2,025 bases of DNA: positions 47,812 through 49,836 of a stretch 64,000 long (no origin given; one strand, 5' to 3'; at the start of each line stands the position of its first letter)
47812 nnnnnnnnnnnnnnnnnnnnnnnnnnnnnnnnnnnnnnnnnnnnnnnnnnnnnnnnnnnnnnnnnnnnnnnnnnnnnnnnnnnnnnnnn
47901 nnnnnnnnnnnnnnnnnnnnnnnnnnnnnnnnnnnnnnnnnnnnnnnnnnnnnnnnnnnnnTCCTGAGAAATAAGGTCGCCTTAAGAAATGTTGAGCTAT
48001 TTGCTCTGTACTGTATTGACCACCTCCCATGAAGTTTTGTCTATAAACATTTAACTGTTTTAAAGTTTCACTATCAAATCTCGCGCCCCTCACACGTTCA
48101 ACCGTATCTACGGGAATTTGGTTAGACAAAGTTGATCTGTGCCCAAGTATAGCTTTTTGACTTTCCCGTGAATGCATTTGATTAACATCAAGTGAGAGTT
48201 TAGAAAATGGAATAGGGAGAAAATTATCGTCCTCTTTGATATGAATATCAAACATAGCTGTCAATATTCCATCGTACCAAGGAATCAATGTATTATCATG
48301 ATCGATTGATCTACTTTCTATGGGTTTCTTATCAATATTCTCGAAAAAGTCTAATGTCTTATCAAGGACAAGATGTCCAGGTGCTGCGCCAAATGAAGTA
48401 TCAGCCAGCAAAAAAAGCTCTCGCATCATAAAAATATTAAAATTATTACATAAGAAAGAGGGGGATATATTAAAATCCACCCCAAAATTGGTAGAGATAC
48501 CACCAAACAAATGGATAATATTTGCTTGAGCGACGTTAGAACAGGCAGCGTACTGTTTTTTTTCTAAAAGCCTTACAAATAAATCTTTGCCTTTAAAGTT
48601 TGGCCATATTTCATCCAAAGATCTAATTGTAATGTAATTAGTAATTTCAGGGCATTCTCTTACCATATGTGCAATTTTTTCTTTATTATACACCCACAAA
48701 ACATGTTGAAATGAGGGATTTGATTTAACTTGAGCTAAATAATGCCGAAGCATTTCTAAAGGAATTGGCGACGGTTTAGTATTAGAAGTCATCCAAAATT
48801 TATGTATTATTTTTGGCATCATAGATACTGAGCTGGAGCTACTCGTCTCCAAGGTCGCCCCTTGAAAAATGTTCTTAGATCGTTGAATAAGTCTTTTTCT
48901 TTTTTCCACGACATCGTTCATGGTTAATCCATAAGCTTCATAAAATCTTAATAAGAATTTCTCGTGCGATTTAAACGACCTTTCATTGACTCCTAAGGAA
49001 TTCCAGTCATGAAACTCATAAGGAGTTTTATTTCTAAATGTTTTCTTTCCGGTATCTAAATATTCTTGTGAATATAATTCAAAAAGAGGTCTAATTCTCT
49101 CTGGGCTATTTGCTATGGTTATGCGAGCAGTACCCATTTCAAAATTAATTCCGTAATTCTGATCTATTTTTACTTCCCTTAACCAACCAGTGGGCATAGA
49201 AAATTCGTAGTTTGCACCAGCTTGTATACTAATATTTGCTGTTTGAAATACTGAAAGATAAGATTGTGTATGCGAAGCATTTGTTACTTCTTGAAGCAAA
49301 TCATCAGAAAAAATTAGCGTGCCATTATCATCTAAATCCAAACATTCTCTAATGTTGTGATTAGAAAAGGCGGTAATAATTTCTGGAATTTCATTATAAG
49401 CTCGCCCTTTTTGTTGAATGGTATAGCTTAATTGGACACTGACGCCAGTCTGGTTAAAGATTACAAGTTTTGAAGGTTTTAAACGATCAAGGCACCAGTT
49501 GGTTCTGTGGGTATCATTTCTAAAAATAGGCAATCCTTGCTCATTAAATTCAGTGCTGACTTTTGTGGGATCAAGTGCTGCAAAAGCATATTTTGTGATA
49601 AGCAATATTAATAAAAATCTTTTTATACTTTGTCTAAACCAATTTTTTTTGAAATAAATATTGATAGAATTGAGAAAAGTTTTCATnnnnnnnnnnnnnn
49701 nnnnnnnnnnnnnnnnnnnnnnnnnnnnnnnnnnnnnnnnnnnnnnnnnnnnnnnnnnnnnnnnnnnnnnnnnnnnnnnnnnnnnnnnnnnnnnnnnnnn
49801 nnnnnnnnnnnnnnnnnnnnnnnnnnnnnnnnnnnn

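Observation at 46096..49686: Single 1196-aa polypeptide fusing three different glycosyltransferase folds behind a signal sequence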

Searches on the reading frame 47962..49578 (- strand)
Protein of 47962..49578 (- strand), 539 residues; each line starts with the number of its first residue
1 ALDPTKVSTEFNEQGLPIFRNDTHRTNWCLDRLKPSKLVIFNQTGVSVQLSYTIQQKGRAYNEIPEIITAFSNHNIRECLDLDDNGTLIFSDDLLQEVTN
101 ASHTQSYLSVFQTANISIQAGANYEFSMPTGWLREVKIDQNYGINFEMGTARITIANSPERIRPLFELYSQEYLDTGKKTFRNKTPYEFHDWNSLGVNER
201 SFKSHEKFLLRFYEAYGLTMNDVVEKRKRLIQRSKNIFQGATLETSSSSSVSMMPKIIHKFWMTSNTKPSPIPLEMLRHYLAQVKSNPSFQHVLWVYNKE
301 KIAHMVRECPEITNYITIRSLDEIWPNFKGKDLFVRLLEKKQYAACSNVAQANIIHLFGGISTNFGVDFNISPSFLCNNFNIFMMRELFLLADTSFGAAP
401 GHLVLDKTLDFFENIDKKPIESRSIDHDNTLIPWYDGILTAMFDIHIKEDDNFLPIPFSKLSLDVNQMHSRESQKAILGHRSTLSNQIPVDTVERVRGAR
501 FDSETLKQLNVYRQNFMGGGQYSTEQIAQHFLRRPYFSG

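Call 52: predict_structure(alignment_id=A4)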
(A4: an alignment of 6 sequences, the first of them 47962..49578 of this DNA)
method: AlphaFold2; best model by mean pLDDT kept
length: 539 residues; sequences in the alignment: 6
mean_pLDDT: 48.3   pTM: 0.37
mean pLDDT of the five models: 48.3, 47.0, 46.8, 46.6, 45.3
residues with pLDDT >= 90: 13; 70-90: 121; 50-70: 86; < 50: 319
segments of 3 or more residues with pLDDT < 50: 13-15, 171-209, 216-218, 222-224, 226-271, 289-291, 324-539
pLDDT, mean of each block of 10 residues (from residue 1): 56 59 78 82 88 76 71 87 82 85 60 90 85 83 80 83 60 35 26 29 40 48 47 40 34 32 39 58 56 57 73 71 42 38 25 22 24 36 35 26 36 33 29 22 24 23 22 22 25 26 32 26 25 24
secondary structure, 60 per line:
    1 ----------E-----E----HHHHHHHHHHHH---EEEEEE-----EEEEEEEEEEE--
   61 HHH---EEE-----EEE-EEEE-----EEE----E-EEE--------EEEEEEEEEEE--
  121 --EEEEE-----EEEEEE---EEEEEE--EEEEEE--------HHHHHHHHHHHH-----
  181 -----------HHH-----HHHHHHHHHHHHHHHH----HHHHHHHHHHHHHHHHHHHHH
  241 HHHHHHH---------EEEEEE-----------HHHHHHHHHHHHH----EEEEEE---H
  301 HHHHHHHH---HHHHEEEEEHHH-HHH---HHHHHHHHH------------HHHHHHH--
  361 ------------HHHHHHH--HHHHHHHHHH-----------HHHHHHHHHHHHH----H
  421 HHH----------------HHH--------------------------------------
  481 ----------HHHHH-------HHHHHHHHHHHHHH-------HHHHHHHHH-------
elements in order: H22-33 E37-42 E48-58 E67-69 E75-77 E79-82 E88-90 E97-99 E108-118 E123-127 E133-138 E142-147 E150-155 H164-175 H200-215 H220-247 E257-262 H274-286 E291-296 H300-308 H312-315 E316-320 H331-339 H352-358 H373-379 H382-391 H403-415 H420-423 H491-495 H503-516 H524-532

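Call 55: fold_search(model_id=the predicted structure, library=pdb)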
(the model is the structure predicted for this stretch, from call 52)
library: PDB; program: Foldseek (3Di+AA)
matches with E <= 10: 987; with E <= 0.001: 0
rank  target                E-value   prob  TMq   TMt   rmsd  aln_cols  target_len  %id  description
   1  5usf_A                2.0e-02  0.47  0.12  0.10  18.4       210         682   14  Leishmania donovani tyrosyl-tRNA synthetase in complex with nanobody and inhibitor (released 2017-05-17)
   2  5usf_B                3.6e-02  0.33  0.12  0.10  19.2       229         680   14  Leishmania donovani tyrosyl-tRNA synthetase in complex with nanobody and inhibitor (released 2017-05-17)
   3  2zpx_A                5.3e-02  0.51  0.11  0.32  11.3       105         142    8  TNF Receptor Subtype One-selective TNF Mutant with Antagonistic Activity; R1antTNF-T8 (released 2009-03-24)
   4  5dhl_A                5.3e-02  0.10  0.05  0.06  16.4       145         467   12  Crystal structure of Toxin, mutant N197W (released 2016-11-09)
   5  9bn7_C                5.6e-02  0.30  0.09  0.26  12.5       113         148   10  X-ray crystal structure of TNFa-VNAR C4 complex (released 2025-11-05)
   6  6x81_B                6.3e-02  0.20  0.08  0.21  13.6       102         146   11  Crystal Structure of TNFalpha with isoquinoline compound 2 (released 2021-01-13)
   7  9bn7_B                7.2e-02  0.20  0.09  0.25  12.7       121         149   11  X-ray crystal structure of TNFa-VNAR C4 complex (released 2025-11-05)
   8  6rmj_B                8.1e-02  0.20  0.08  0.23  15.3       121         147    7  Crystal structure of human NGR-TNF (released 2019-10-09)
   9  7jra_A                9.2e-02  0.23  0.10  0.26  12.3       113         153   10  HUMAN TNF-ALPHA IN COMPLEX WITH 2-[5-(3-chloro-4-{[(1R)-1-(2-fluorophenyl)ethyl]amino}quinolin-6-yl)pyrimidin-2-yl]pro (released 2020-12-09)
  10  6x82_B                9.8e-02  0.21  0.08  0.24  13.3       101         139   10  Crystal Structure of TNFalpha with isoquinoline compound 4 (released 2021-01-13)
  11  6x82_E                9.8e-02  0.16  0.07  0.22  13.6       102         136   10  Crystal Structure of TNFalpha with isoquinoline compound 4 (released 2021-01-13)
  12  5cr6                  9.8e-02  0.05  0.05  0.05  16.2       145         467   11  Structure of pneumolysin at 1.98 A resolution (released 2015-09-16)
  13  5tsw_A                1.0e-01  0.18  0.09  0.25  14.2       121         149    8  HIGH RESOLUTION CRYSTAL STRUCTURE OF A HUMAN TNF-ALPHA MUTANT (released 1999-05-07)
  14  7wvh_C                1.0e-01  0.06  0.05  0.06  15.8       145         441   12  Structure of NAD+ glycohydrolase/Streptolysin O complex from Group A streptococcus (released 2023-02-15)
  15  6x83_B                1.1e-01  0.13  0.07  0.20  14.0       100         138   11  Crystal Structure of TNFalpha with fragment compound 6 (released 2021-01-13)
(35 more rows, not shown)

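Call 94: fold_search(model_id=the predicted structure, library=viral)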
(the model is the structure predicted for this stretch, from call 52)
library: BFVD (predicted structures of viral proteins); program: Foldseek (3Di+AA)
matches with E <= 10: 276; with E <= 0.001: 0
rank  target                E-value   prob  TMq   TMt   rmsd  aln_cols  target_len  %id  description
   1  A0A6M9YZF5            5.3e-03  0.80  0.10  0.07  15.3       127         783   13  (no name in the UniProt tables at hand)
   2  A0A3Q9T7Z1            1.1e-02  0.18  0.12  0.07  23.2       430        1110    7  Pol polyprotein (Fragment) [Rabbit endogenous lentivirus type K]
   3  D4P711                1.5e-02  0.04  0.06  0.07  86.4       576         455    7  (no name in the UniProt tables at hand)
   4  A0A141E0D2            1.7e-02  0.13  0.09  0.06  48.2       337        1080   12  PblB [Streptococcus phage phiARI0285-3]
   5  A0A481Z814            2.5e-02  0.41  0.09  0.27  15.0       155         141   15  Uncharacterized protein [Pithovirus LCPAC302]
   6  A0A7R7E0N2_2          2.5e-02  0.20  0.10  0.06  26.3       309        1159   12  (no name in the UniProt tables at hand)
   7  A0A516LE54            4.9e-02  0.11  0.07  0.15  13.6       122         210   11  (no name in the UniProt tables at hand)
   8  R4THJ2                5.2e-02  0.18  0.07  0.13  14.3       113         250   12  (no name in the UniProt tables at hand)
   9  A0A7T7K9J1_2          6.3e-02  0.04  0.08  0.05  26.3       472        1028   10  Genome polyprotein [Moksystermes virus]
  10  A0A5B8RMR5            6.7e-02  0.69  0.12  0.15  11.0       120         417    8  Uncharacterized protein [Iridovirus Liz-CrIV]
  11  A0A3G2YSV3            8.0e-02  0.04  0.09  0.09  28.7       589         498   10  (no name in the UniProt tables at hand)
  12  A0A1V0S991            8.6e-02  0.82  0.11  0.06  10.2       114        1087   18  Glycosyltransferase family 2 [Catovirus CTV1]
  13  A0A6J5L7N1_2          9.7e-02  0.03  0.08  0.06  26.6       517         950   11  Uncharacterized protein [uncultured Caudovirales phage]
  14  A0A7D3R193            1.1e-01  0.09  0.08  0.05  21.6       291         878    9  Glycosyl transferase family 1 [Fadolivirus FV1/VV64]
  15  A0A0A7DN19            1.3e-01  0.02  0.06  0.04  68.6       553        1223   10  Adsorption protein [Lactobacillus phage Ldl1]
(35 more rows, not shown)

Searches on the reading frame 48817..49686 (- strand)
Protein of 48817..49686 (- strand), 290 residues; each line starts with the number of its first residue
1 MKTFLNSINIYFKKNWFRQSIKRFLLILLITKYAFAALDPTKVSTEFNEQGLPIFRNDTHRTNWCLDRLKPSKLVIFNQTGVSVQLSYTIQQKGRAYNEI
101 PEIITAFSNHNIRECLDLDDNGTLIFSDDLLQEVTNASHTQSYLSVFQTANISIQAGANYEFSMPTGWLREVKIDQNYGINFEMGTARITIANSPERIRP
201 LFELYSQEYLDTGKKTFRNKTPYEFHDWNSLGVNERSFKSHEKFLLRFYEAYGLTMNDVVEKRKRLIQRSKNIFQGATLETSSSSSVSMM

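Call 18: search_protein_families(library=pfam, proteins=[window:48817-49686:-], max_evalue=10)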
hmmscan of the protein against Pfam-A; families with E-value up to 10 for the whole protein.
window:48817-49686:- (290 aa): 0 families

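Call 92: search_solved_structures(query=A7, max_evalue=10, show_alignments=2)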
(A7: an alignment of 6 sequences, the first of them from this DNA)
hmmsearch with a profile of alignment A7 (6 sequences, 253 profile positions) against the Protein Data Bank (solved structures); distinct sequences matched with E-value up to 10: 6.
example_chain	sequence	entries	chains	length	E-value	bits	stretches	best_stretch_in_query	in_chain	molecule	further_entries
2rhs_B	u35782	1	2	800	0.2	14.2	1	130-213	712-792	Phenylalanyl-tRNA synthetase beta chain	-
2rhq_B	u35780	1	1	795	0.21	14.1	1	130-213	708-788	Phenylalanyl-tRNA synthetase beta chain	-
28wb_A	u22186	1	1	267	1.2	11.6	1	139-206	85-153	Protein STRUBBELIG-RECEPTOR FAMILY 6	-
4mcj_A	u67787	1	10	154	1.3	11.5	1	20-46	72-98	Uncharacterized protein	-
5njl_A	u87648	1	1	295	1.5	11.3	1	40-117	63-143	Cell surface protein (Putative S-layer protein)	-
1rw1_A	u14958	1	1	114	1.6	11.2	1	183-229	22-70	conserved hypothetical protein yffB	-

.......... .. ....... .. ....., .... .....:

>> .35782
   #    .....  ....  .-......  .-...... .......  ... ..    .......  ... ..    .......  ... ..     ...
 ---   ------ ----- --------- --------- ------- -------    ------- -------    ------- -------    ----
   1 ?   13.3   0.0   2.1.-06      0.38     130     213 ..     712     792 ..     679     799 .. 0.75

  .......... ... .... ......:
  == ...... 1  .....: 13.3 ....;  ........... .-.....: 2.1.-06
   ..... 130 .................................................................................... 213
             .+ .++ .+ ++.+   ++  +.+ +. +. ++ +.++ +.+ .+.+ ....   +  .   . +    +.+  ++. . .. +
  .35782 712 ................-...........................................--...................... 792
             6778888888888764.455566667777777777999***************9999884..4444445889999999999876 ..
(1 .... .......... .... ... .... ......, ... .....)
